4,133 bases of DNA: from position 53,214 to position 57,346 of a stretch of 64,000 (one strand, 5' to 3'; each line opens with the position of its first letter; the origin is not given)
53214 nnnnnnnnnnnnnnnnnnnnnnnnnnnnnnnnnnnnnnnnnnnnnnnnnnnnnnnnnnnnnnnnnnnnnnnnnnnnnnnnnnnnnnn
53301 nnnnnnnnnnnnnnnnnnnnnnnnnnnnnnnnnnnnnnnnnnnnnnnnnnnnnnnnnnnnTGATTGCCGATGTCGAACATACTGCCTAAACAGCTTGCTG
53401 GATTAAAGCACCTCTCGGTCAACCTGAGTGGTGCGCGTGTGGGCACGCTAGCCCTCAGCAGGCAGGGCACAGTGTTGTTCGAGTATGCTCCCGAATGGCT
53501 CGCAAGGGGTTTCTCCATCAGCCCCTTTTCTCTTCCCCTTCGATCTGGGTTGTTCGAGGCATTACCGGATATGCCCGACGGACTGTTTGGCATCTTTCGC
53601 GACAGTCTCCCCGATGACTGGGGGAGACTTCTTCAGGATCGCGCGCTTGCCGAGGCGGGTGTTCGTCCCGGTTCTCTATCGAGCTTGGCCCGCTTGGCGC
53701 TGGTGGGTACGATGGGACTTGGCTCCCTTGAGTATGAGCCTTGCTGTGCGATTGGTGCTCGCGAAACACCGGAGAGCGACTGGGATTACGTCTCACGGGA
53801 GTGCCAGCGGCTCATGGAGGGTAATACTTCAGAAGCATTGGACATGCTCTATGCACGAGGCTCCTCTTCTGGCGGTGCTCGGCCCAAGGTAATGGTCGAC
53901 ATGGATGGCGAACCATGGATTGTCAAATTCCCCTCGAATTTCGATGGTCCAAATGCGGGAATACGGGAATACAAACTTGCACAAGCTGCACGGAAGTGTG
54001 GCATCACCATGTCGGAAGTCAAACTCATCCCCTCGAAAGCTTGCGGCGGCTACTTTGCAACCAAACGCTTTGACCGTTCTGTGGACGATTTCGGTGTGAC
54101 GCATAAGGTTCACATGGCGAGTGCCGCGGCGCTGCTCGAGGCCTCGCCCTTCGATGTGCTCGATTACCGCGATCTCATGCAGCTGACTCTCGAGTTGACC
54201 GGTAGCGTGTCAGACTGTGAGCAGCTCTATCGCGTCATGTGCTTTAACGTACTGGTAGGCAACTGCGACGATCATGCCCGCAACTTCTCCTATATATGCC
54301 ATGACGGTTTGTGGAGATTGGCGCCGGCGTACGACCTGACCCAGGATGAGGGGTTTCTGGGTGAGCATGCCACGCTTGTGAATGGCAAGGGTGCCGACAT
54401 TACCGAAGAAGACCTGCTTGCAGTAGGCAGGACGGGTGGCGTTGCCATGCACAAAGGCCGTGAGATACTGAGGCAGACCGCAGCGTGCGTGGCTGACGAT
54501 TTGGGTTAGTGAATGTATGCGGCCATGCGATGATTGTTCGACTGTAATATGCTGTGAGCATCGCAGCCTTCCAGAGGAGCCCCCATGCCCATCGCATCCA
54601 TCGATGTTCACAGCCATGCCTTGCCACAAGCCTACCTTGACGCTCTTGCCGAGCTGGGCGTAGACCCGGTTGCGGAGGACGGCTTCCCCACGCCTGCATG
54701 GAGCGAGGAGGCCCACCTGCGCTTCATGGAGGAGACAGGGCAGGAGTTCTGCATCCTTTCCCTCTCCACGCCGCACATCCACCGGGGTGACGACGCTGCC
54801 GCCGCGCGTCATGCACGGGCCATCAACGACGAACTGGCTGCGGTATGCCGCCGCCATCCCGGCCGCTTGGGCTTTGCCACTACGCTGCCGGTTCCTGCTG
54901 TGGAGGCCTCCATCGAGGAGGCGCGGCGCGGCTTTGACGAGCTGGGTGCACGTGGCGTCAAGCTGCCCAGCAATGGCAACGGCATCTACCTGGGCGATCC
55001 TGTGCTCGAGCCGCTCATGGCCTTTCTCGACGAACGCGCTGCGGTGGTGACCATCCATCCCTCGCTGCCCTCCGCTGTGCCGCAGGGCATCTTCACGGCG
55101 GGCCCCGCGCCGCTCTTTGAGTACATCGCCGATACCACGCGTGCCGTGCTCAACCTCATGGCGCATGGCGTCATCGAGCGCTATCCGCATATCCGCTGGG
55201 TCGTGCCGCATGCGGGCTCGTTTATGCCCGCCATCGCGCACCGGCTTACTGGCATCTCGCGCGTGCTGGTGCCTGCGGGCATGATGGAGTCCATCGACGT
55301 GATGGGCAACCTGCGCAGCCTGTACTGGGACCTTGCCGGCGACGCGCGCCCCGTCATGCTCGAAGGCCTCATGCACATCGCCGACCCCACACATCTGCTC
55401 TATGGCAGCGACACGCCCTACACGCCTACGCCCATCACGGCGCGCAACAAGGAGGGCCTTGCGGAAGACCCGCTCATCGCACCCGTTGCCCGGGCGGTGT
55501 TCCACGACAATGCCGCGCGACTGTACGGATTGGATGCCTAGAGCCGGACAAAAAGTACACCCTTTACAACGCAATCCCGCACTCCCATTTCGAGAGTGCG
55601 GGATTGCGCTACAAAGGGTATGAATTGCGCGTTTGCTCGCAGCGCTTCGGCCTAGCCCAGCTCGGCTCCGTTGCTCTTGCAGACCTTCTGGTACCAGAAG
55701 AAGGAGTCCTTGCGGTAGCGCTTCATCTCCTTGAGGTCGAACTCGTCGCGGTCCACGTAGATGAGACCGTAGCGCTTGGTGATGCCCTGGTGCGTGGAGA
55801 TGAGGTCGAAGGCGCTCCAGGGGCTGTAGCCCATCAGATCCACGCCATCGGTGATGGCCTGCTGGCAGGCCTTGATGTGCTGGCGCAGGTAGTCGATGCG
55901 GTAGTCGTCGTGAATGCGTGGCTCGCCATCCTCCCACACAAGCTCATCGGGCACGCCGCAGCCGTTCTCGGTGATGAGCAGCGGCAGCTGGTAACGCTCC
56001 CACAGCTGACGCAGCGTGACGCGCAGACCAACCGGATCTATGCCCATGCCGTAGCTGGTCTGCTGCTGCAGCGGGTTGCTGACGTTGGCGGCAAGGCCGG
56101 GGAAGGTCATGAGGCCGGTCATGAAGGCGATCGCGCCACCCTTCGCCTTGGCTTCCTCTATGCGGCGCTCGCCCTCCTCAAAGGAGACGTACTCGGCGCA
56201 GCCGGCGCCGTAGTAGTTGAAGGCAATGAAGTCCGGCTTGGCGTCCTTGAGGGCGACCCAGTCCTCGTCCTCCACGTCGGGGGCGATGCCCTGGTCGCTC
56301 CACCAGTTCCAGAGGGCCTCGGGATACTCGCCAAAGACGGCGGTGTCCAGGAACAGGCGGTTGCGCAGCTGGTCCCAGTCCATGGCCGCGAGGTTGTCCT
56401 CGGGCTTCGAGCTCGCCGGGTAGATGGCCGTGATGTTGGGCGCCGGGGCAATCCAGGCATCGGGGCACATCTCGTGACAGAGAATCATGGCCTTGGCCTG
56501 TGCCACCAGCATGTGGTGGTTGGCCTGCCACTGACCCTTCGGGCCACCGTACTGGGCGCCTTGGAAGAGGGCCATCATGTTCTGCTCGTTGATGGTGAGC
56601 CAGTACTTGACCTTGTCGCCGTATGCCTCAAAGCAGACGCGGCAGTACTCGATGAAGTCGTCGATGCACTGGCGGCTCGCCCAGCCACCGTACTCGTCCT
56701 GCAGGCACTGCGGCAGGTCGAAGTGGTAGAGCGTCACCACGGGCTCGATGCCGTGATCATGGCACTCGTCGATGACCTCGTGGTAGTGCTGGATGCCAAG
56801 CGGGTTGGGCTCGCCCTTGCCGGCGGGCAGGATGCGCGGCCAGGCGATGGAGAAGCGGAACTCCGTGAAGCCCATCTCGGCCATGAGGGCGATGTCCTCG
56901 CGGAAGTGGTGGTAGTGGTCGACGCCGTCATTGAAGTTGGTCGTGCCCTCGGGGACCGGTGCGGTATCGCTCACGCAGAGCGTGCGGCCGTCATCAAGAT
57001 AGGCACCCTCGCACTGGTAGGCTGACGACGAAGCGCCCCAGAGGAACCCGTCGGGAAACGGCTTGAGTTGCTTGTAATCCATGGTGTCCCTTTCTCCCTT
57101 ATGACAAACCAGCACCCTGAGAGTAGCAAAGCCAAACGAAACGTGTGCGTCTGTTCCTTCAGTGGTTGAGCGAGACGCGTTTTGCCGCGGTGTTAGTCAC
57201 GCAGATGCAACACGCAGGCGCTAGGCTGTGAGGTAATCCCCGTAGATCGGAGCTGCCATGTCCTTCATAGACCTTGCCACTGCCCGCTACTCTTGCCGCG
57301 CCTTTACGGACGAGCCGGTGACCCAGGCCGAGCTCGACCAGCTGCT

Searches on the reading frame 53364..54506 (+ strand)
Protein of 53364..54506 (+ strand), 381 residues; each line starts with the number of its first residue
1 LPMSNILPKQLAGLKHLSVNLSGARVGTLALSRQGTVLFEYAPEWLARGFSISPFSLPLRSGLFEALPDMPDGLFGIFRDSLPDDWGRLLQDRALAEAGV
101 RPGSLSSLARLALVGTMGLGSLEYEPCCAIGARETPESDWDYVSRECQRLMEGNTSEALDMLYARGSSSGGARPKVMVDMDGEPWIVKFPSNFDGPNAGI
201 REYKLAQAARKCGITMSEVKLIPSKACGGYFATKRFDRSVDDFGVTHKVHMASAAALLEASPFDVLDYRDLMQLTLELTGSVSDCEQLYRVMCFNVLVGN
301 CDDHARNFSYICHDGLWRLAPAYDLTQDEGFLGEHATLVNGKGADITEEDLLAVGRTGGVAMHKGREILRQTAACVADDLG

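Call 70: search_protein_families(library=pfam, max_evalue=0.001, proteins=[window:53364-54506:+])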
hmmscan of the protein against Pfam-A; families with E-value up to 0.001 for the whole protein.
window:53364-54506:+ (381 aa): 2 families
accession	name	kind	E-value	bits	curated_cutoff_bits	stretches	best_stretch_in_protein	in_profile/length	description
PF07804.18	HipA_C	-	2.8e-45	155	30.5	1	167-376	1-209/213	HipA-like C-terminal domain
PF13657.11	Couple_hipA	-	1.8e-16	60.9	22.5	1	17-124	1-98/99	HipA N-terminal domain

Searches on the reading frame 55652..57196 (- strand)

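Call 27: search_protein_families(library=ncbifam, max_evalue=0.00001, proteins=[window:55652-57196:-])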
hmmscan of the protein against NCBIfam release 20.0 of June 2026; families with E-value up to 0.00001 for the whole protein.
window:55652-57196:- (514 aa): 8 families
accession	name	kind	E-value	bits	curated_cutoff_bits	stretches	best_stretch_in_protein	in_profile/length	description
NF007356.0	PRK09852.1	subfamily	2.6e-116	389.1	623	1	90-513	65-473/474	6-phospho-beta-glucosidase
NF007158.0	PRK09593.1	subfamily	7.8e-114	381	639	1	44-513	3-477/478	6-phospho-beta-glucosidase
NF007154.0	PRK09589.1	subfamily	4.4e-106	355.5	624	1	47-512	4-475/476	6-phospho-beta-glucosidase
TIGR03356.1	BGL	equivalog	5.8e-104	348.3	478.5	2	47-344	1-303/427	GH1 family beta-glucosidase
NF011589.0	PRK15014.1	subfamily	7.7e-93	312.3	686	1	47-513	6-477/477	6-phospho-beta-glucosidase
NF010036.0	PRK13511.1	subfamily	4.8e-90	302.4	610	1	45-508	3-465/469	6-phospho-beta-galactosidase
TIGR01233.1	lacG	equivalog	2e-78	264.4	561.2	1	45-507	2-467/472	6-phospho-beta-galactosidase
NF041004.1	Beta_gal_BgaS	equivalog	3.3e-28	98.5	475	1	135-510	128-467/479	beta-galactosidase BgaS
